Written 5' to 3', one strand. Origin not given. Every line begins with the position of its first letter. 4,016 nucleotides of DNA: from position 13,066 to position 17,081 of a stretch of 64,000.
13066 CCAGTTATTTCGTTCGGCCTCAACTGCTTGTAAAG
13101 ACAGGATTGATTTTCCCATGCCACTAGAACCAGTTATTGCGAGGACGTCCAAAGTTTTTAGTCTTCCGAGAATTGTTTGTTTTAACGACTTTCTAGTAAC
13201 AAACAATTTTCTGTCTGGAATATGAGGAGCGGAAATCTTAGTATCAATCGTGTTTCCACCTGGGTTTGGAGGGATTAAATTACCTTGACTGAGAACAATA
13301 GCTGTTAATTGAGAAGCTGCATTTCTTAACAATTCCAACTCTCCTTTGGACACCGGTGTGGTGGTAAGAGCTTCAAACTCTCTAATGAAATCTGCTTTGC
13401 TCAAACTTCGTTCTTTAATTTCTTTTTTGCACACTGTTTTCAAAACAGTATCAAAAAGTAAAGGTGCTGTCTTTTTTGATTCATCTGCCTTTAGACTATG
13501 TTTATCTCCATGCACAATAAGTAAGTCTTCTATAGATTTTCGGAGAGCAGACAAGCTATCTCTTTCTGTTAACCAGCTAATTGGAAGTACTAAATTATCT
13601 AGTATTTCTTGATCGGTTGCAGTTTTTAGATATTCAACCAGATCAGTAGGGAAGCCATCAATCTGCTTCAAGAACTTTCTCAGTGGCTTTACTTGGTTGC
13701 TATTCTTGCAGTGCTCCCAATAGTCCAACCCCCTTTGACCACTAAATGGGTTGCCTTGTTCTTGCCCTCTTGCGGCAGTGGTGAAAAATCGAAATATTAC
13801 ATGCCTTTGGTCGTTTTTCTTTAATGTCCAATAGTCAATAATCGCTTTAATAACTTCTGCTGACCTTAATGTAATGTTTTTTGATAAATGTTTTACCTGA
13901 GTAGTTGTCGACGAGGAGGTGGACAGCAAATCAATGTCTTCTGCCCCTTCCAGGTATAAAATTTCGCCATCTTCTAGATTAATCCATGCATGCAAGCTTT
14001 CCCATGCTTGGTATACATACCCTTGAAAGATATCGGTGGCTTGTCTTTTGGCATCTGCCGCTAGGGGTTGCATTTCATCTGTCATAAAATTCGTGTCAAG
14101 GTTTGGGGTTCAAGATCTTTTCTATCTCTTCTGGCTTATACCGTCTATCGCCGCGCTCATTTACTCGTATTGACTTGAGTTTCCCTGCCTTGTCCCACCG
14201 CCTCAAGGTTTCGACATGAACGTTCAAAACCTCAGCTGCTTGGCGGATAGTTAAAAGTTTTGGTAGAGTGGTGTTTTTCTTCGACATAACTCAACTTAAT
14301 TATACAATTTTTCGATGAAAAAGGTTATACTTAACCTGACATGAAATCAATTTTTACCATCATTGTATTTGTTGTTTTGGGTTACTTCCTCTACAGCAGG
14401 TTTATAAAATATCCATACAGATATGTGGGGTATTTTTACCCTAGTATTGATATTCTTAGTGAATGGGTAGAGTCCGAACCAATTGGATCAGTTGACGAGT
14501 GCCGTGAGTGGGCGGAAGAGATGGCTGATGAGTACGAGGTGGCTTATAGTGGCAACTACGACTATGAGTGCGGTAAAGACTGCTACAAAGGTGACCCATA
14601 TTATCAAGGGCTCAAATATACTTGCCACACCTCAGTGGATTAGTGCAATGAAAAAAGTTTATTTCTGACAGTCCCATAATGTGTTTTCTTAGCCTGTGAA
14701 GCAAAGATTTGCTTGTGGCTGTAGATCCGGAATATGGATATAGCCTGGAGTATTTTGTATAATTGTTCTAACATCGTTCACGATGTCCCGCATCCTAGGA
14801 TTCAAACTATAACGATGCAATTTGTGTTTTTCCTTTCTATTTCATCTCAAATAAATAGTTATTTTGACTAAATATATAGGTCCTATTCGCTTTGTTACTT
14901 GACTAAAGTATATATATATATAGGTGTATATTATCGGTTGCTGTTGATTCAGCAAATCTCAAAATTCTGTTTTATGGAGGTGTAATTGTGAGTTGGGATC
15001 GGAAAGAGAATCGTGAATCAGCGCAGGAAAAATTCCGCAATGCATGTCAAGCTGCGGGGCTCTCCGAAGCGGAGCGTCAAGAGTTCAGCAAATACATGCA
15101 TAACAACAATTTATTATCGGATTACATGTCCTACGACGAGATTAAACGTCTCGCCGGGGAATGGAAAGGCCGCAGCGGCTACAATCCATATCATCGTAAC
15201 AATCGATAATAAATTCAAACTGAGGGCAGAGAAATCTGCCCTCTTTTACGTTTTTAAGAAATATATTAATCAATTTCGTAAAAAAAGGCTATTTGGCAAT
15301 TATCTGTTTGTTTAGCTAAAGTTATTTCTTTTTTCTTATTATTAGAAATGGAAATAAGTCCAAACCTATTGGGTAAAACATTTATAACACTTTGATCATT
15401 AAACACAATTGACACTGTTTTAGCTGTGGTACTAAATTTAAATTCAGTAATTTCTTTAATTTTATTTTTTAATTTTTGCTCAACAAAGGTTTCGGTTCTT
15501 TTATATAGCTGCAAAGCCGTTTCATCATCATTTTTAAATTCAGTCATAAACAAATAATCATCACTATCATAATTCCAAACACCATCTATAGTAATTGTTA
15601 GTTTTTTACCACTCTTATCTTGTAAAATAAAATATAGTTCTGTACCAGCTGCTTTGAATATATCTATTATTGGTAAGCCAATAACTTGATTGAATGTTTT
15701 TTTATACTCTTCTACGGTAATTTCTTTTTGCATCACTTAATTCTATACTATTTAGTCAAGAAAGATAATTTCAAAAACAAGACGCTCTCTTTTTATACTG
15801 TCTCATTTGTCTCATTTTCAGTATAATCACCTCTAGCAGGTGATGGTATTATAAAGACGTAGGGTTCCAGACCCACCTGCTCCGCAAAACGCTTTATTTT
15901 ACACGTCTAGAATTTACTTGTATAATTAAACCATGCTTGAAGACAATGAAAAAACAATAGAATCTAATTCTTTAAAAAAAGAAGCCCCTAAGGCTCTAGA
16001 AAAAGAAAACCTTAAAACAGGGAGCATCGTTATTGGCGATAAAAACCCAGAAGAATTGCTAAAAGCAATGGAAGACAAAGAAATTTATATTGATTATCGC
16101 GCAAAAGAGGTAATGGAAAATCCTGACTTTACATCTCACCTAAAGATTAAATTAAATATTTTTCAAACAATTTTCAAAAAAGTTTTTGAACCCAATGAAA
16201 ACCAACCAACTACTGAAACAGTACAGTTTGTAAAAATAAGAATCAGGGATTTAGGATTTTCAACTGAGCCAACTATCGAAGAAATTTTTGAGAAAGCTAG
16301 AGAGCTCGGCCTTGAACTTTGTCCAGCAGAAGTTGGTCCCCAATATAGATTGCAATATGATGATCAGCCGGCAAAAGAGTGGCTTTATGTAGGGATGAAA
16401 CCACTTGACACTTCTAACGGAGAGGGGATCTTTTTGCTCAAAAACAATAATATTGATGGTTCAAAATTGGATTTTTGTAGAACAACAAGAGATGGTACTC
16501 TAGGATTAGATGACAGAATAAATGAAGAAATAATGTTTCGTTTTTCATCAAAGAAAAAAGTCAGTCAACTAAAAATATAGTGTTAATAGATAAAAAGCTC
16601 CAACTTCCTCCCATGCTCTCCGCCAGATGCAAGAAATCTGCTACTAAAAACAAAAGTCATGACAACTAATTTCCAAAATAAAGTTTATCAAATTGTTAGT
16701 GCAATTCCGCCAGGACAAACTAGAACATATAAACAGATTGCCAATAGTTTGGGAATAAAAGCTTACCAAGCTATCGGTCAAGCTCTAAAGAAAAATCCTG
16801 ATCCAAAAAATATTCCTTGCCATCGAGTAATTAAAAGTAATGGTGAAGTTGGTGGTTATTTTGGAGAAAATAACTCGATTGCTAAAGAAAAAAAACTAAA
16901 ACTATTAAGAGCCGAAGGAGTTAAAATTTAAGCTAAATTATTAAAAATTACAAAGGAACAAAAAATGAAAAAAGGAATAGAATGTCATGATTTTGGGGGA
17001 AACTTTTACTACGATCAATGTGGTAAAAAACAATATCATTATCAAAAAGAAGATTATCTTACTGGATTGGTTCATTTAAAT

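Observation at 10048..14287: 1345-aa nuclease-STAND NTPase-TPR protein (Avs-like) with adjacent excisionase-type HTH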

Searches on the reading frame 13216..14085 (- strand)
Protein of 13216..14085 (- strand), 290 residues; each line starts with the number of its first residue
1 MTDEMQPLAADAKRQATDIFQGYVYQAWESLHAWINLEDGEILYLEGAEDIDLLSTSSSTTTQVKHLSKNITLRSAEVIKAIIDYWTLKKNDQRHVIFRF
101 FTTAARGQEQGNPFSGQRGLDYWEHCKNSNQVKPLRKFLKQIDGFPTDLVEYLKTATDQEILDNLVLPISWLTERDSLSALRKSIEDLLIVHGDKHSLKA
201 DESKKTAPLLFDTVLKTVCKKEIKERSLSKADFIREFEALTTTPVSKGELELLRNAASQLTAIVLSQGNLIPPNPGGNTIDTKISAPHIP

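Call 21: predict_structure(alignment_id=A2)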
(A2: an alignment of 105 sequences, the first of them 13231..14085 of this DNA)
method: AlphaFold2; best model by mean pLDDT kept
length: 285 residues; sequences in the alignment: 105
mean_pLDDT: 92.1   pTM: 0.81
mean pLDDT of the five models: 92.1, 91.8, 90.9, 90.3, 89.9
residues with pLDDT >= 90: 231; 70-90: 34; 50-70: 15; < 50: 5
segments of 3 or more residues with pLDDT < 50: 283-285
pLDDT, mean of each block of 10 residues (from residue 1): 78 85 94 97 93 96 94 98 97 96 96 97 97 98 98 98 98 94 98 98 98 97 97 98 91 92 77 54 46
secondary structure, 60 per line:
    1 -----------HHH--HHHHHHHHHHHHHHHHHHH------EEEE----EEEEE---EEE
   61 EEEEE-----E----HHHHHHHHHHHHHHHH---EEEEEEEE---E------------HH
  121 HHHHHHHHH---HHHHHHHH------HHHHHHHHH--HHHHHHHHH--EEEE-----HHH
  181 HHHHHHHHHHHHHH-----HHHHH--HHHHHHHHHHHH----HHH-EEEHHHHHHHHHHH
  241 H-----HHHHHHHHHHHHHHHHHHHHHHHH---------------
elements in order: H17-35 E42-45 E50-54 E58-65 H76-91 E95-102 H119-129 H133-140 H147-155 H158-166 E169-172 H178-194 H200-204 H207-218 E227-229 H230-241 H247-270

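Call 25: fold_search(model_id=the predicted structure, library=pdb)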
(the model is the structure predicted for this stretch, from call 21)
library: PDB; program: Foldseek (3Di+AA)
matches with E <= 10: 820; with E <= 0.001: 25
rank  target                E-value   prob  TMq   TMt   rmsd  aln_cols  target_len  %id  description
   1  9c1m_G                6.3e-08  1.00  0.50  0.34  11.0       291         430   15  HerA-DUF assembly 1 (released 2025-06-04)
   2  8zue_A                5.6e-07  1.00  0.49  0.29   6.3       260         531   16  cryo-electron microscopy (cryo-EM) structure of the Hachiman defense system from Escherichia coli (released 2025-03-26)
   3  9nxx_D                1.1e-06  1.00  0.53  0.42   6.0       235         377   14  LmuA_conformation 1 (released 2025-12-17)
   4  9nxx_B                1.1e-06  1.00  0.56  0.43   5.0       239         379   14  LmuA_conformation 1 (released 2025-12-17)
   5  9hr5_C                1.3e-06  1.00  0.52  0.39   7.9       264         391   15  Salmonella enterica Lamassu LmuA nuclease tetramer bound to DNA duplex (released 2025-10-01)
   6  9hr5_A                1.9e-06  1.00  0.53  0.41  10.7       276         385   15  Salmonella enterica Lamassu LmuA nuclease tetramer bound to DNA duplex (released 2025-10-01)
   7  6wam_F                2.3e-05  1.00  0.43  0.31   6.1       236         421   13  Structure of Acinetobacter baumannii Cap4 SAVED/CARF-domain containing receptor (released 2020-06-17)
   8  6wan_D                2.3e-05  1.00  0.42  0.30   6.4       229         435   14  Structure of Acinetobacter baumannii Cap4 SAVED/CARF-domain containing receptor with the cyclic trinucleotide 3'3'3'-c (released 2020-06-17)
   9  6vm6_E                2.4e-05  1.00  0.43  0.30   6.9       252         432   12  Structure of Acinetobacter baumannii Cap4 SAVED/CARF-domain containing receptor with the cyclic trinucleotide 2'3'3'-c (released 2020-06-17)
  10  6vm6_B                2.4e-05  1.00  0.44  0.31   6.9       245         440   12  Structure of Acinetobacter baumannii Cap4 SAVED/CARF-domain containing receptor with the cyclic trinucleotide 2'3'3'-c (released 2020-06-17)
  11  6wan_F                2.7e-05  1.00  0.43  0.31   6.1       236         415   13  Structure of Acinetobacter baumannii Cap4 SAVED/CARF-domain containing receptor with the cyclic trinucleotide 3'3'3'-c (released 2020-06-17)
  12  6vm5                  2.9e-05  1.00  0.45  0.32   5.8       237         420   15  Structure of Moraxella osloensis Cap4 SAVED/CARF-domain containing receptor (released 2020-06-17)
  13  6wam_E                3.3e-05  1.00  0.42  0.31   6.4       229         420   14  Structure of Acinetobacter baumannii Cap4 SAVED/CARF-domain containing receptor (released 2020-06-17)
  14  6wam_B                3.7e-05  1.00  0.45  0.31   6.1       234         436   12  Structure of Acinetobacter baumannii Cap4 SAVED/CARF-domain containing receptor (released 2020-06-17)
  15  8dgc_A                4.4e-05  1.00  0.50  0.09   5.8       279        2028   15  Avs3 bound to phage PhiV-1 terminase (released 2022-08-03)
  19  6wam_A                1.1e-04  1.00  0.42  0.29   6.4       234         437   13  Structure of Acinetobacter baumannii Cap4 SAVED/CARF-domain containing receptor (released 2020-06-17)
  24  9nxx_A                7.0e-04  1.00  0.41  0.35   6.7       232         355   13  LmuA_conformation 1 (released 2025-12-17)
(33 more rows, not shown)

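Call 67: search_solved_structures(query=A4, max_evalue=0.01, show_alignments=4)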
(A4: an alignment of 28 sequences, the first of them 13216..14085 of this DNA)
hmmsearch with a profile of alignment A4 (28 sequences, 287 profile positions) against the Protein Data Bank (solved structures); distinct sequences matched with E-value up to 0.01: 3.
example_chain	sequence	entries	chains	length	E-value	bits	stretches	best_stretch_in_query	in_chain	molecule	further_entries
8xav_G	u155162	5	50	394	6e-07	32.5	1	7-89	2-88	DUF4297 | Restriction endonuclease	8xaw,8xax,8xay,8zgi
9c1m_A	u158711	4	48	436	2.2e-05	27.4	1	7-94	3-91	DUF4297 domain-containing protein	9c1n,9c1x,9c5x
8ziq_A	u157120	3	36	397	3.1e-05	26.9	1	7-92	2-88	DUF4297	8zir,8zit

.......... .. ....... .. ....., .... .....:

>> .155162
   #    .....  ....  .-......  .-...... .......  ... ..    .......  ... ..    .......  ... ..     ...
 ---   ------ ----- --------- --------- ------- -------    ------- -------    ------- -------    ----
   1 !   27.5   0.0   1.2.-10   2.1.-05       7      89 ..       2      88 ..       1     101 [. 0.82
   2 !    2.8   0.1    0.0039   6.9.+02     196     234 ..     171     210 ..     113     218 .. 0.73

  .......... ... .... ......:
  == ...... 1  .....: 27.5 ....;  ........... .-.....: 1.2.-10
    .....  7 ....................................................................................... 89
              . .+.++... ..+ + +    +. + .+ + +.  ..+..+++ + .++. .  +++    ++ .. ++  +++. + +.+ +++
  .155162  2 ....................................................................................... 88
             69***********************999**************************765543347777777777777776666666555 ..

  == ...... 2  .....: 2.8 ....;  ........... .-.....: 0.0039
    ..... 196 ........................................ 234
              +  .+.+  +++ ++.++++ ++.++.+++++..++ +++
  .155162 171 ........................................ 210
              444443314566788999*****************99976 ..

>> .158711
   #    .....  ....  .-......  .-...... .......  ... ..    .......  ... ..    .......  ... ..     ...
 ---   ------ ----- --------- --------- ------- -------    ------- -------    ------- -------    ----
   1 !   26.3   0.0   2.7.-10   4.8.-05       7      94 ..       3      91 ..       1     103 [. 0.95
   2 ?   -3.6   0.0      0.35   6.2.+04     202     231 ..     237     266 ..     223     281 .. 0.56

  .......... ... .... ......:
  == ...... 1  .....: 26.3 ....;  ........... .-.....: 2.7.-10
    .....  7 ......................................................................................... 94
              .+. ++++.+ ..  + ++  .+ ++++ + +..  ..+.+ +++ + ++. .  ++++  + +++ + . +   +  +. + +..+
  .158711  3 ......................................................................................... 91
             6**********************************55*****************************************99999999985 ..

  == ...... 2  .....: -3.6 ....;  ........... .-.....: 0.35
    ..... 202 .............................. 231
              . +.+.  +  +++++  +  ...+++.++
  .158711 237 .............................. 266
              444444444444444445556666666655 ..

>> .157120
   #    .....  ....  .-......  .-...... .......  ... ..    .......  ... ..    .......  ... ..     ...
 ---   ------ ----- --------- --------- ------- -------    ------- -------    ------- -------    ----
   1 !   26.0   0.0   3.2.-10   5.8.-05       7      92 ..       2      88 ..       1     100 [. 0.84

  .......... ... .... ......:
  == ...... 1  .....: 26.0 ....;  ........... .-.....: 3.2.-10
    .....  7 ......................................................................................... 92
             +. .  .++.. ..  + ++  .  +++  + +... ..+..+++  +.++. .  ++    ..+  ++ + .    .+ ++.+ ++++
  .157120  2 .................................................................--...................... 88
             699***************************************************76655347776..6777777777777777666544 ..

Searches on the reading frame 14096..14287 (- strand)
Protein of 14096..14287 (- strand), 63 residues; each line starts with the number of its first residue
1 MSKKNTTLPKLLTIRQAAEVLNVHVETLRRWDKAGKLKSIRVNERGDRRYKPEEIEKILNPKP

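Call 3: search_protein_families(library=pfam, proteins=[window:14096-14287:-], max_evalue=1)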
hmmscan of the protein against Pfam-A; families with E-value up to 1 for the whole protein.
window:14096-14287:- (63 aa): 13 families
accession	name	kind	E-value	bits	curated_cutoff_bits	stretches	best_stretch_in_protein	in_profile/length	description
PF13411.12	MerR_1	-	8.7e-11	42.2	21.6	1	13-58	2-46/69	MerR HTH family regulatory protein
PF12728.13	HTH_17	-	1.3e-10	41.8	27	1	11-60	1-48/51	Helix-turn-helix domain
PF00376.29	MerR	-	2.1e-10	40.7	28.2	1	13-50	1-38/38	MerR family regulatory protein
PF13384.12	HTH_23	-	0.0095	16.2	24.6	1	12-31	18-37/50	Homeodomain-like domain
PF13518.12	HTH_28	-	0.0096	16.4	25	1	13-33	14-34/52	Helix-turn-helix domain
PF13551.12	HTH_29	-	0.0099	16.4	28.1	1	13-45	14-49/64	Winged helix-turn helix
PF01527.26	HTH_Tnp_1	-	0.022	15.4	24.1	1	12-36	24-48/75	Transposase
PF01381.28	HTH_3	-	0.024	15.1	23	1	11-31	9-29/55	Helix-turn-helix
PF13542.12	HTH_Tnp_ISL3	-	0.065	13.1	27.4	1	13-33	28-48/51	Helix-turn-helix domain of transposase family ISL3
PF13338.12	AbiEi_4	-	0.067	13.8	25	1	11-37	13-38/49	Transcriptional regulator, AbiEi antitoxin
PF13556.12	HTH_30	-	0.1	12.8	27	1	14-29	15-30/59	PucR C-terminal helix-turn-helix domain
PF20432.4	Xre-like-HTH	-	0.13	13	25.8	1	12-37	24-50/63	Antitoxin Xre-like helix-turn-helix domain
PF08822.17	DUF1804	-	0.14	12.5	29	1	11-38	19-46/164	Protein of unknown function (DUF1804)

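Call 4: search_protein_families(library=padloc, proteins=[window:14096-14287:-], max_evalue=1)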
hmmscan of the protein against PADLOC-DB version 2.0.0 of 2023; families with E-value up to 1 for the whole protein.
window:14096-14287:- (63 aa): 2 families
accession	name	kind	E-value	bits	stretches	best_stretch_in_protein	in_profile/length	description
PDLC04133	mad1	-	1.3e-13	49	1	11-61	5-53/60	mads_1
PDLC03348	MTase_II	-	0.00028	17.5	1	3-44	2-44/727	Type II methyltransferase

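Call 5: search_protein_families(library=ncbifam, proteins=[window:14096-14287:-], max_evalue=1)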
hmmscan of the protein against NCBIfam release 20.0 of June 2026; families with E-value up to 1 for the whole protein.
window:14096-14287:- (63 aa): 12 families
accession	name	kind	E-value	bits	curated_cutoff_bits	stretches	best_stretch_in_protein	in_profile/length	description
NF033787.1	HTH_BldC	subfamily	1.4e-10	40.9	77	1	10-59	1-49/49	BldC family transcriptional regulator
TIGR01764.1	excise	domain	1.2e-08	35.1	28.8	1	11-56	1-44/49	excisionase family DNA-binding protein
NF033518.0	transpos_IS607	equivalog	1.1e-07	31.5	110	1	16-60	2-45/187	IS607 family transposase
NF047375.1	HeatShock_HspR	equivalog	3.9e-07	30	105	1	11-58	3-49/92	heat shock protein transcriptional repressor HspR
TIGR02051.1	MerR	equivalog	0.00031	21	150.85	1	13-58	1-46/124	mercury resistance transcriptional regulator MerR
NF040522.1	VC1465_fam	subfamily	0.00058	19.9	70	1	11-34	9-32/111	VC1465 family Xer recombination activation factor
NF041849.1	trans_regNmlR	equivalog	0.014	15.5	175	1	13-57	2-46/117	stress response transcriptional regulator NmlR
TIGR03453.1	partition_RepA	equivalog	0.018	13.9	348.45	1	11-58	33-80/387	plasmid partitioning protein RepA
NF047377.1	heat_HspR_dupli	exception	0.02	14.4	300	1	14-58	8-51/214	heat shock protein transcriptional repressor HspR, fused homodimer type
TIGR02043.1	ZntR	equivalog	0.047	13.9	167.95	1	12-58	2-48/131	Zn(2+)-responsive transcriptional regulator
NF007069.0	PRK09514.1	equivalog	0.072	13.1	143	1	13-58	3-48/141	Zn(2+)-responsive transcriptional regulator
NF046037.1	carphisopro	domain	0.085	13.1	38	1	14-36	11-33/54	carph-isopro domain-containing protein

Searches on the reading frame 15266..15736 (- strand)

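Call 11: search_protein_families(library=pfam, proteins=[window:15266-15736:-], max_evalue=0.01)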
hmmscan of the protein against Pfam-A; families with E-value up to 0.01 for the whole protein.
window:15266-15736:- (156 aa): 1 family
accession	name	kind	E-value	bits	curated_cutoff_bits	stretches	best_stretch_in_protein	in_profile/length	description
PF17996.7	CE2_N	-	0.0006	20.3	27.9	0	27-83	24-86/108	Carbohydrate esterase 2 N-terminal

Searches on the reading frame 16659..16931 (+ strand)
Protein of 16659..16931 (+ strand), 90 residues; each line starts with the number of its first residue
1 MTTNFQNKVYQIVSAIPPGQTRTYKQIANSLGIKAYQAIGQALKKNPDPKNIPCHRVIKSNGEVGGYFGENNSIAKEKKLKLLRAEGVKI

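Call 52: search_protein_families(library=pfam, proteins=[window:16659-16931:+], max_evalue=0.001)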
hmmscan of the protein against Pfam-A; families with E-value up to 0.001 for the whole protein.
window:16659-16931:+ (90 aa): 1 family
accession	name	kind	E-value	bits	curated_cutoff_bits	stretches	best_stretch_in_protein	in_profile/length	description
PF01035.26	DNA_binding_1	-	1.2e-28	99.2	27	1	4-88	1-81/81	6-O-methylguanine DNA methyltransferase, DNA binding domain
